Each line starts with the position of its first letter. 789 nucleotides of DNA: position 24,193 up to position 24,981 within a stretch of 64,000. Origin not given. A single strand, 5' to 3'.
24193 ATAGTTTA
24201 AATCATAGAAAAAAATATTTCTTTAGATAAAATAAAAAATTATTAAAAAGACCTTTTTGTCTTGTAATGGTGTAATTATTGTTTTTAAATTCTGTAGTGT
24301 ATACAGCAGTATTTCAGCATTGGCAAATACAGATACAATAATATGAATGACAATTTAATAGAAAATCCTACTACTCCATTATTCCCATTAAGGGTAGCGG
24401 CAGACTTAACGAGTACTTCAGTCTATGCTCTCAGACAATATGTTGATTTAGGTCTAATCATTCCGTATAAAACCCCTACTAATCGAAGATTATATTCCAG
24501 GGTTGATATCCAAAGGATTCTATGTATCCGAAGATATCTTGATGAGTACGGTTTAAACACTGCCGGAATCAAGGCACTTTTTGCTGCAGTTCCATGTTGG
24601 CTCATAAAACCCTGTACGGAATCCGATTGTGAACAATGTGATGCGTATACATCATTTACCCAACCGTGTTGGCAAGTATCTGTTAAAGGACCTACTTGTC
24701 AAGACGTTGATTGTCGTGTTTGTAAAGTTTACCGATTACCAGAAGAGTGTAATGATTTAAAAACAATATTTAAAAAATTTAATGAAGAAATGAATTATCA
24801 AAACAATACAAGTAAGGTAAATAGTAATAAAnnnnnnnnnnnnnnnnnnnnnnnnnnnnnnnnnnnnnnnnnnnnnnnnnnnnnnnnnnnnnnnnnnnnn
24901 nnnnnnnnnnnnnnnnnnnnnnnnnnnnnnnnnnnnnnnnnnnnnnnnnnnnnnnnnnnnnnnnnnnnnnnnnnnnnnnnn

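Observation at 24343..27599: Translationally coupled MerR(Cys-rich)-SQR-DUF1641-TusE/DsrC-DsrE operon: candidate sulfide/persulfide-sensing sulfur-relay module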

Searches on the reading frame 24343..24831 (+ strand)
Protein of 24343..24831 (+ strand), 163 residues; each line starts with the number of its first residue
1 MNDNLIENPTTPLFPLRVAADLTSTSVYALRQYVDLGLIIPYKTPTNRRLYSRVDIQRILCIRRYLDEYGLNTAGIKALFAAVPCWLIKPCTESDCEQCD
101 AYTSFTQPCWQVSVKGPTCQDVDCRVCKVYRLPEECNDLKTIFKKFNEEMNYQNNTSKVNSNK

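Call 3: search_protein_families(library=pfam, proteins=[window:24343-24831:+], max_evalue=0.01)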
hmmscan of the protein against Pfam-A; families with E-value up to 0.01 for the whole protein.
window:24343-24831:+ (163 aa): 2 families
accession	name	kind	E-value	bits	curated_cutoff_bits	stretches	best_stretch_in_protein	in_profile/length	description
PF13411.12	MerR_1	-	5.2e-10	39.7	21.6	1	18-81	5-67/69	MerR HTH family regulatory protein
PF00376.29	MerR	-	1.4e-06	28.5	28.2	1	19-51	5-38/38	MerR family regulatory protein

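Call 4: search_protein_families(library=ncbifam, proteins=[window:24343-24831:+], max_evalue=0.01)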
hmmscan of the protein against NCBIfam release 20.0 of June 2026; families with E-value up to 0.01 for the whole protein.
window:24343-24831:+ (163 aa): 6 families
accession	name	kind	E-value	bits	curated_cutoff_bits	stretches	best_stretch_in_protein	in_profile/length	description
NF047375.1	HeatShock_HspR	equivalog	4.2e-12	45.9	105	1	12-80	2-70/92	heat shock protein transcriptional repressor HspR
NF047377.1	heat_HspR_dupli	exception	1e-09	38.2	300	1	11-78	124-191/214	heat shock protein transcriptional repressor HspR, fused homodimer type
NF053740.1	TransRegTnrAGPos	equivalog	0.00038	20.6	140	1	18-77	17-75/108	hypothetical protein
NF052513.1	TransRegCarH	equivalog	0.00057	19.2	400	1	22-79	15-73/274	HTH-type transcriptional repressor CarH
TIGR01950.1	SoxR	equivalog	0.0015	18.3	116.9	1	20-85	8-72/142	redox-sensitive transcriptional activator SoxR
NF011617.0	PRK15043.1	equivalog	0.006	15.9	417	1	35-81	26-71/243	HTH-type transcriptional regulator MlrA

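Call 11: find_homologous_proteins(query=window:24343-24831:+, max_evalue=0.001)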
Query window:24343-24831:+ (163 aa): 58 proteins with E <= 0.001 among 67 candidates.
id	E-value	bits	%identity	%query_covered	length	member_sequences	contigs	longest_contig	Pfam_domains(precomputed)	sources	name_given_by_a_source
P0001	3.0e-94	331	86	100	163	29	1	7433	PF00376.30,PF13411.13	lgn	-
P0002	4.7e-88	311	88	91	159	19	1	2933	PF00376.30,PF13411.13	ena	-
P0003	3.6e-86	305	88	91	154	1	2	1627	PF00376.30,PF13411.13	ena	-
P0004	3.8e-85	302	87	87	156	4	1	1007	PF00376.30,PF13411.13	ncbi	-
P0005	8.9e-85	301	78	100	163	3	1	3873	PF00376.30,PF13411.13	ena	-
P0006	1.4e-81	290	81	91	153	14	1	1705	PF00376.30,PF13411.13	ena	-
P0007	1.8e-79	283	79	92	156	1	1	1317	PF00376.30,PF13411.13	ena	-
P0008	3.4e-79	282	82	91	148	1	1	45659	PF00376.30,PF13411.13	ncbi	-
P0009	3.0e-78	279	79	92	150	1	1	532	PF00376.30,PF13411.13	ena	-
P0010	6.7e-78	278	80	91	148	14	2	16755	PF00376.30,PF13411.13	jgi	-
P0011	1.2e-77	277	80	91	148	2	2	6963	PF00376.30,PF13411.13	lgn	-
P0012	1.5e-77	277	79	91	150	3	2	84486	PF00376.30,PF13411.13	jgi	-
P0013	6.1e-77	275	79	91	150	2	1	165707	PF00376.30,PF13411.13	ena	-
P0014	7.6e-77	275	77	91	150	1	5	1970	PF00376.30,PF13411.13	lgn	-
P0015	4.2e-76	272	80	89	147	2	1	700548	PF00376.30,PF13411.13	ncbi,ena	-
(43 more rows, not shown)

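Call 18: find_related_loci(query=A1, collection=genome_contigs, flank=8000)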
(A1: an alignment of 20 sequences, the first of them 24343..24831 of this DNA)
Query A1 (163 aa) in genome_contigs; peptide patterns used: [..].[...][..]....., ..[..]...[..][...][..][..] (x = any residue, [..] = any of these).
107 stretches matched a pattern; 84 encode a relative of the query (tblastn E <= 1e-3); the best 80 are kept; 80 distinct loci.
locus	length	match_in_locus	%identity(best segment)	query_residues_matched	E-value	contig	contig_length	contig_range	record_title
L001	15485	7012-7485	84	1-158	2e-90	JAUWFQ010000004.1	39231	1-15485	MAG: bacterium isolate CSMAG_2220 CSMAG_2220_k141_941558_length_39231_cov_9.9949, whole genome shotgun sequence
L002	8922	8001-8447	87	1-149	9e-89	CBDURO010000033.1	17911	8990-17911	MAG TPA_asm: uncultured bacterium isolate SRR22302360_binner13_Refined_52 genome assembly, contig: ERZ25073602.821, whol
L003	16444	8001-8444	77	1-147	1e-78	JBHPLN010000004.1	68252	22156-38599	Candidatus Neomarinimicrobiota bacterium isolate SAG AM-322-N16 AM-322-N16_NODE_4, whole genome shotgun sequence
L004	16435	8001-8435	80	1-145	4e-78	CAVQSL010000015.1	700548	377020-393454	MAG: uncultured bacterium isolate MFD09964.bin.2.223 genome assembly, contig: contig_9336, whole genome shotgun sequence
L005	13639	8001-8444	77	1-148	4e-78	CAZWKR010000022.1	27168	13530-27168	MAG TPA_asm: uncultured bacterium isolate SRP167671_co2_138 genome assembly, contig: NODE_2348_length_27168_cov_34.75838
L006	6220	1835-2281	74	3-151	1e-74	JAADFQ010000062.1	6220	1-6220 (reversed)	MAG: FCB group bacterium isolate M_MaxBin.049 contig-127_22371, whole genome shotgun sequence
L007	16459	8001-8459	73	1-153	2e-74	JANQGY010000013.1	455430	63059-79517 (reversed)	MAG: bacterium isolate PL23b_bin.70 k99_3175407, whole genome shotgun sequence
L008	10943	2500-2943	69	1-148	4e-72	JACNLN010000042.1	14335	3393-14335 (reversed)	MAG: Candidatus Neomarinimicrobiota bacterium isolate NIOZ-UU84 NIOZ-UU_NODE_5284_length_14335_cov_208.517, whole genome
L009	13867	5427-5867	71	2-148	9e-72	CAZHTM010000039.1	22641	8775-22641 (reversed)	MAG TPA_asm: uncultured bacterium isolate binchicken_co172_182 genome assembly, contig: NODE_1736_length_22641_cov_38.48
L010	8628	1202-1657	67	1-151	9e-71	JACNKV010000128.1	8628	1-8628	MAG: Candidatus Neomarinimicrobiota bacterium isolate NIOZ-UU68 NIOZ-UU_NODE_10240_length_8628_cov_144.933, whole genome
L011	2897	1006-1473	65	3-155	8e-71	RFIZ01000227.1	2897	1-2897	MAG: Candidatus Neomarinimicrobiota bacterium isolate J089 k99_1127321, whole genome shotgun sequence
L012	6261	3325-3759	70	4-148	3e-70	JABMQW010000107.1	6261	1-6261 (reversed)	MAG: Candidatus Neomarinimicrobiota bacterium isolate bin.120 k141_2884647, whole genome shotgun sequence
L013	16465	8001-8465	64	1-155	2e-69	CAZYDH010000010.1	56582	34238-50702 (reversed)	MAG TPA_asm: uncultured bacterium isolate SRP077602_co7_146 genome assembly, contig: NODE_2338_length_56582_cov_56.41431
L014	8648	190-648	64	1-152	9e-67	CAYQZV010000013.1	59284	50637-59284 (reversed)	MAG TPA_asm: uncultured bacterium isolate SRP167671_co2_176 genome assembly, contig: NODE_644_length_59284_cov_22.465313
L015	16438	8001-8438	67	3-148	1e-65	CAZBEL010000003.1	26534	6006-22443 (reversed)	MAG TPA_asm: uncultured bacterium isolate SRP216583_co1_89 genome assembly, contig: NODE_1281_length_26534_cov_12.114732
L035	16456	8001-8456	49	1-146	1e-49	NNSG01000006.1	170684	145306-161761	MAG: Candidatus Marinimicrobia bacterium 408169 6, whole genome shotgun sequence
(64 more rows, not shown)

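Call 22: search_protein_families(library=pfam, proteins=[L035:8486-10723:+, L035:10723-11256:+, L035:11265-12206:+, L035:12222-12728:+, L035:12738-13328:+, L035:13414-14046:+], max_evalue=0.001)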
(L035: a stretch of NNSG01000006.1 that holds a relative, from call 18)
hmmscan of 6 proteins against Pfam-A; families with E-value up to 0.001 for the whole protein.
L035:8486-10723:+ (746 aa): 3 families
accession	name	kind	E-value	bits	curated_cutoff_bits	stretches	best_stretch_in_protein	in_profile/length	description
PF00384.28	Molybdopterin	-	2.8e-40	138.9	24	1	103-521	1-353/353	Molybdopterin oxidoreductase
PF01568.27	Molydop_binding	-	5.2e-14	52.7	26.8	1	614-727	2-104/110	Molydopterin dinucleotide binding domain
PF04879.21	Molybdop_Fe4S4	-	0.0001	22.7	22.7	1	46-96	2-51/55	Molybdopterin oxidoreductase Fe4S4 domain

L035:10723-11256:+ (178 aa): 10 families
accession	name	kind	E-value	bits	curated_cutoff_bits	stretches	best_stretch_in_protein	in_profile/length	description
PF13247.11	Fer4_11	-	3e-24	85.6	26.2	1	51-144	3-99/100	4Fe-4S dicluster domain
PF12837.12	Fer4_6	-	7.8e-10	38.7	25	1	82-104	1-23/24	4Fe-4S binding domain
PF12838.12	Fer4_7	-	1.4e-09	38.7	27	1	12-74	1-52/52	4Fe-4S dicluster domain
PF00037.32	Fer4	-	5e-09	36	21.1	1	84-104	2-22/24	4Fe-4S binding domain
PF13187.11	Fer4_9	-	9.8e-09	35.6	27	1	57-103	1-50/52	4Fe-4S dicluster domain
PF12797.12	Fer4_2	-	1.7e-08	34.3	24.5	2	82-102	2-22/22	4Fe-4S binding domain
PF13237.11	Fer4_10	-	3.8e-07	30.4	25.5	2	54-101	5-53/53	4Fe-4S dicluster domain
PF25160.1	LdpA_Fe-S-bd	-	7.8e-06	26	27.6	0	63-103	6-41/49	LdpA Fe-S cluster-binding domain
PF14697.11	Fer4_21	-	9.2e-05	22.9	35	0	55-103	5-55/59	4Fe-4S dicluster domain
PF12800.12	Fer4_4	-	0.00028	21.4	24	1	88-103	2-17/17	4Fe-4S binding domain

L035:11265-12206:+ (314 aa): 2 families
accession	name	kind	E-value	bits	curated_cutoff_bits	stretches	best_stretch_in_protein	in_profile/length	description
PF03916.19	NrfD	-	3.4e-42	145.6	25.8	1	22-309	10-310/313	Polysulphide reductase, NrfD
PF14589.11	NrfD_2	-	3.6e-17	63.5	27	1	21-310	12-275/281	Polysulfide reductase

L035:12222-12728:+ (169 aa): 1 family
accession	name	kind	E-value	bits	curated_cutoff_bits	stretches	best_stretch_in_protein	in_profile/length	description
PF04143.19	Sulf_transp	-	2.4e-20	73.8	27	1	3-158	174-309/310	Sulphur transport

L035:12738-13328:+ (197 aa): 2 families
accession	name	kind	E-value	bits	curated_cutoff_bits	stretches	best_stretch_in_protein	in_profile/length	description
PF04143.19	Sulf_transp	-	5.9e-12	46.2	27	1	43-190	11-155/310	Sulphur transport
PF20398.3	DUF6691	-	0.00017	22.3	27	1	93-139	85-131/142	Family of unknown function (DUF6691)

L035:13414-14046:+ (211 aa): 1 family
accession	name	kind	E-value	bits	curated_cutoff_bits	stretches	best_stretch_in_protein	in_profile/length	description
PF00581.25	Rhodanese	-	1.8e-13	51.2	22.2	1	53-147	2-101/102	Rhodanese-like domain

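Call 47: predict_structure(alignment_id=A2)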
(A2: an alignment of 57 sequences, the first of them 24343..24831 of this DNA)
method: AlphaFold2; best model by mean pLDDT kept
length: 163 residues; sequences in the alignment: 57
mean_pLDDT: 81.9   pTM: 0.73
mean pLDDT of the five models: 81.9, 80.4, 78.1, 77.9, 77.1
residues with pLDDT >= 90: 52; 70-90: 81; 50-70: 23; < 50: 7
segments of 3 or more residues with pLDDT < 50: 1-6
pLDDT, mean of each block of 10 residues (from residue 1): 56 96 96 92 94 92 90 87 70 86 81 87 83 72 73 63 53
secondary structure, 60 per line:
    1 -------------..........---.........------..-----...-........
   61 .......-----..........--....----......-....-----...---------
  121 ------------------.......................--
elements in order: H16-23 H27-35 E49-51 H53-67 H73-82 H85-88 H93-98 H100-103 H139-161

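Call 56: fold_search(model_id=the predicted structure, library=pdb)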
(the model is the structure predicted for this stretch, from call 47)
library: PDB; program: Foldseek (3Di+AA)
matches with E <= 10: 249; with E <= 0.001: 2
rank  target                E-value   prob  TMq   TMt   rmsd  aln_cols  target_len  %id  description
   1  4r4e_B                1.1e-04  1.00  0.43  0.81   3.4        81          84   42  Structure of GlnR-DNA complex (released 2015-03-04)
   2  4r4e_A                3.5e-04  1.00  0.40  0.74   4.1        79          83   42  Structure of GlnR-DNA complex (released 2015-03-04)
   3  7tea_C                1.4e-03  1.00  0.43  0.89   0.9        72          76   32  Crystal structure of S. aureus GlnR-DNA complex (released 2022-06-29)
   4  7tea_B                1.9e-03  1.00  0.43  0.87   0.9        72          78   32  Crystal structure of S. aureus GlnR-DNA complex (released 2022-06-29)
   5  7tea_A                1.9e-03  1.00  0.42  0.89   1.0        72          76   32  Crystal structure of S. aureus GlnR-DNA complex (released 2022-06-29)
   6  6jgx_A                2.9e-03  1.00  0.37  0.42   4.6        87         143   23  Crystal structure of the transcriptional regulator CadR from P. putida in complex with Cadmium(II) and DNA (released 2019-09-25)
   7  6jgx_B                3.5e-03  1.00  0.37  0.44   4.6        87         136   23  Crystal structure of the transcriptional regulator CadR from P. putida in complex with Cadmium(II) and DNA (released 2019-09-25)
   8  6jni_A                4.2e-03  1.00  0.39  0.43   4.6        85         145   20  Crystal structure of the transcriptional regulator CadR from P. putida in complex with Zinc(II) and DNA (released 2019-09-25)
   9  7tec_A                6.3e-03  1.00  0.40  0.87   1.3        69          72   42  Structure of the Listeria monocytogenes GlnR-DNA complex to 3.45 Angstrom (released 2022-06-29)
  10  6jyw_B                6.3e-03  1.00  0.39  0.47   4.2        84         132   20  Crystal structure of the transcription regulator CadR N81M mutant from P. putida in complex with Cadmium(II) and DNA (released 2020-04-29)
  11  6jyw_A                6.3e-03  1.00  0.37  0.43   4.3        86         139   23  Crystal structure of the transcription regulator CadR N81M mutant from P. putida in complex with Cadmium(II) and DNA (released 2020-04-29)
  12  5c8d_E                8.0e-03  1.00  0.38  0.22   6.3        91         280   23  Crystal structure of full-length Thermus thermophilus CarH bound to adenosylcobalamin (dark state) (released 2015-09-30)
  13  5c8d_D                8.4e-03  1.00  0.38  0.23   5.5        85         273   25  Crystal structure of full-length Thermus thermophilus CarH bound to adenosylcobalamin (dark state) (released 2015-09-30)
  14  4r24_B                9.0e-03  1.00  0.39  0.73   1.0        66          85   29  Complete dissection of B. subtilis nitrogen homeostatic circuitry (released 2015-03-04)
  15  6jni_E                9.5e-03  1.00  0.37  0.44   1.7        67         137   24  Crystal structure of the transcriptional regulator CadR from P. putida in complex with Zinc(II) and DNA (released 2019-09-25)
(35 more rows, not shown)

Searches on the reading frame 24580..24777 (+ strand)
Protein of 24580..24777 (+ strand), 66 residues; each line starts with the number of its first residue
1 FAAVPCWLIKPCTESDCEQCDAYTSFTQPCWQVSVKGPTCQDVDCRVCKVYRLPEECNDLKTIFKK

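Call 45: search_protein_representatives(protein=window:24580-24777:+)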
Query: 66 residues. Proteins with E-value up to 0.001 (for the whole library): 62; up to 1e-10: 4; up to 1e-30: 0. The best 62 are listed.
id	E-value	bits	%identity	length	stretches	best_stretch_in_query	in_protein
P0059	8.0e-18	79.8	50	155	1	1-66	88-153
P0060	1.9e-16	75.4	51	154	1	1-65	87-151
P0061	2.0e-14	69.1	49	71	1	3-65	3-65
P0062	1.4e-11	60.0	41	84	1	3-65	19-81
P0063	1.2e-10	57.1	44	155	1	2-65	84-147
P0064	1.6e-10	56.7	42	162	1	2-63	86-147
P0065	1.4e-09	53.7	40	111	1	2-63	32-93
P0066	5.4e-09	51.8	41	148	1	2-60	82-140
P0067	1.6e-08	50.3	42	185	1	2-63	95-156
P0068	2.7e-08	49.6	35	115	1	2-66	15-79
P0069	5.4e-08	48.7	40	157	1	3-65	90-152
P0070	6.3e-08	48.4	43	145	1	2-62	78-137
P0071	6.4e-08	48.4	38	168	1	2-64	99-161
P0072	2.0e-07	46.8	42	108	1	2-61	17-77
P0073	2.3e-07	46.6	40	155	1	3-65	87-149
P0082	1.7e-06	43.9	37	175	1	2-63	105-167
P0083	3.9e-06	42.8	34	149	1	2-65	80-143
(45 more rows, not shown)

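Call 48: find_encoding_contigs(protein=P0064, flank=6000, max_places=4)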
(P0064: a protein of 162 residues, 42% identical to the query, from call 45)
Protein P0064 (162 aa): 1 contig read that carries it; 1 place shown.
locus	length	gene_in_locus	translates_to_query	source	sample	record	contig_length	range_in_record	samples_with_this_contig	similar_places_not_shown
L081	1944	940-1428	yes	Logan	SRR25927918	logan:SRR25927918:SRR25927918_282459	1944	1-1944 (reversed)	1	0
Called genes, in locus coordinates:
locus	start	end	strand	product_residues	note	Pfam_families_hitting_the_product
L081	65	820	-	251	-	PF04542:Sigma70_r2, PF08281:Sigma70_r4_2, PF04545:Sigma70_r4 (weak)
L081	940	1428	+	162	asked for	PF00376:MerR, PF13411:MerR_1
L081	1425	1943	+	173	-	?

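Call 51: find_encoding_contigs(protein=P0067, flank=6000, max_places=3)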
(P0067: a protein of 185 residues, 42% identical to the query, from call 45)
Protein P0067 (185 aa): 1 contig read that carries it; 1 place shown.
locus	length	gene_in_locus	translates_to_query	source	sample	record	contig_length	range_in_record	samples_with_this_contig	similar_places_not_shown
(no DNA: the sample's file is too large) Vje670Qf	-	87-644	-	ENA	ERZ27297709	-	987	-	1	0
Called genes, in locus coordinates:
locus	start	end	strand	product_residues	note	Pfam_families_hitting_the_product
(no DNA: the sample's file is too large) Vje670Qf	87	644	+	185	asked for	PF00376:MerR, PF12728:HTH_17 (weak), PF13411:MerR_1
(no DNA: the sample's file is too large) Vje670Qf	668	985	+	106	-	?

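Call 52: find_encoding_contigs(protein=P0082, flank=6000, max_places=3)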
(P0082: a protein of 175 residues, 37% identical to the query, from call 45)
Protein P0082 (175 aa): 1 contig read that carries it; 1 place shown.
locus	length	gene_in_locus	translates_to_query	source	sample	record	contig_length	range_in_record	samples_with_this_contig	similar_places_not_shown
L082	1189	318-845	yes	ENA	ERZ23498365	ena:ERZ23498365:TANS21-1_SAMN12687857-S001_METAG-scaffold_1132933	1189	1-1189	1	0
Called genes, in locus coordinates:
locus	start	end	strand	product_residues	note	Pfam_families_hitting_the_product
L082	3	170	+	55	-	?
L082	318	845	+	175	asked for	PF00376:MerR, PF13411:MerR_1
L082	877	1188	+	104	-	?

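Call 53: find_encoding_contigs(protein=P0069, flank=6000, max_places=3)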
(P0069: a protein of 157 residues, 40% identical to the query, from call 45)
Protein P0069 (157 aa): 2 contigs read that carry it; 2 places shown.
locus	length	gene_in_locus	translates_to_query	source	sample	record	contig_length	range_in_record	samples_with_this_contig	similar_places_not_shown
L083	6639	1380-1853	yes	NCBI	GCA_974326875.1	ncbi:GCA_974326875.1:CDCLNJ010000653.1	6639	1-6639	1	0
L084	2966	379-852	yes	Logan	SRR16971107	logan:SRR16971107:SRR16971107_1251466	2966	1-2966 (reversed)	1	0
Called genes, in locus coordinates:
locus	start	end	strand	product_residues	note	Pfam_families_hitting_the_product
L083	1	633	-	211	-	?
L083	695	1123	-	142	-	PF01047:MarR, PF12802:MarR_2, PF09339:HTH_IclR (weak)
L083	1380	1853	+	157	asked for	PF00376:MerR, PF13411:MerR_1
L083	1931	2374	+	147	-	PF26390:MamS_MamX (weak)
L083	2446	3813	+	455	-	PF14522:Cytochrome_C7 (faint), PF18962:Por_Secre_tail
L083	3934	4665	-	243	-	PF17131:TP_0789-like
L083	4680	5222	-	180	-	-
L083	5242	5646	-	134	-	-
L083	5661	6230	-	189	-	-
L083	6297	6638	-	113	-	?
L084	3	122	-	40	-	?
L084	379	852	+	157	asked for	PF00376:MerR, PF13411:MerR_1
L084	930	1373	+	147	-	PF26390:MamS_MamX (weak)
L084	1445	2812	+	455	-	PF14522:Cytochrome_C7 (faint), PF18962:Por_Secre_tail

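Call 54: find_encoding_contigs(protein=P0083, flank=6000, max_places=3)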
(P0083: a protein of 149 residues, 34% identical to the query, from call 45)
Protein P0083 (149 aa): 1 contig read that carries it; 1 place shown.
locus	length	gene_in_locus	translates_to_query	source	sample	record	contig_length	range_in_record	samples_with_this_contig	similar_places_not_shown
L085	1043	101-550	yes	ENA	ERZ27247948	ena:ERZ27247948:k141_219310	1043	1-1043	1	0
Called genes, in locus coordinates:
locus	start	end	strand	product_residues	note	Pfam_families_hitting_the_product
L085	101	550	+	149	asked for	PF00376:MerR, PF12728:HTH_17 (weak), PF13411:MerR_1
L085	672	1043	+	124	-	?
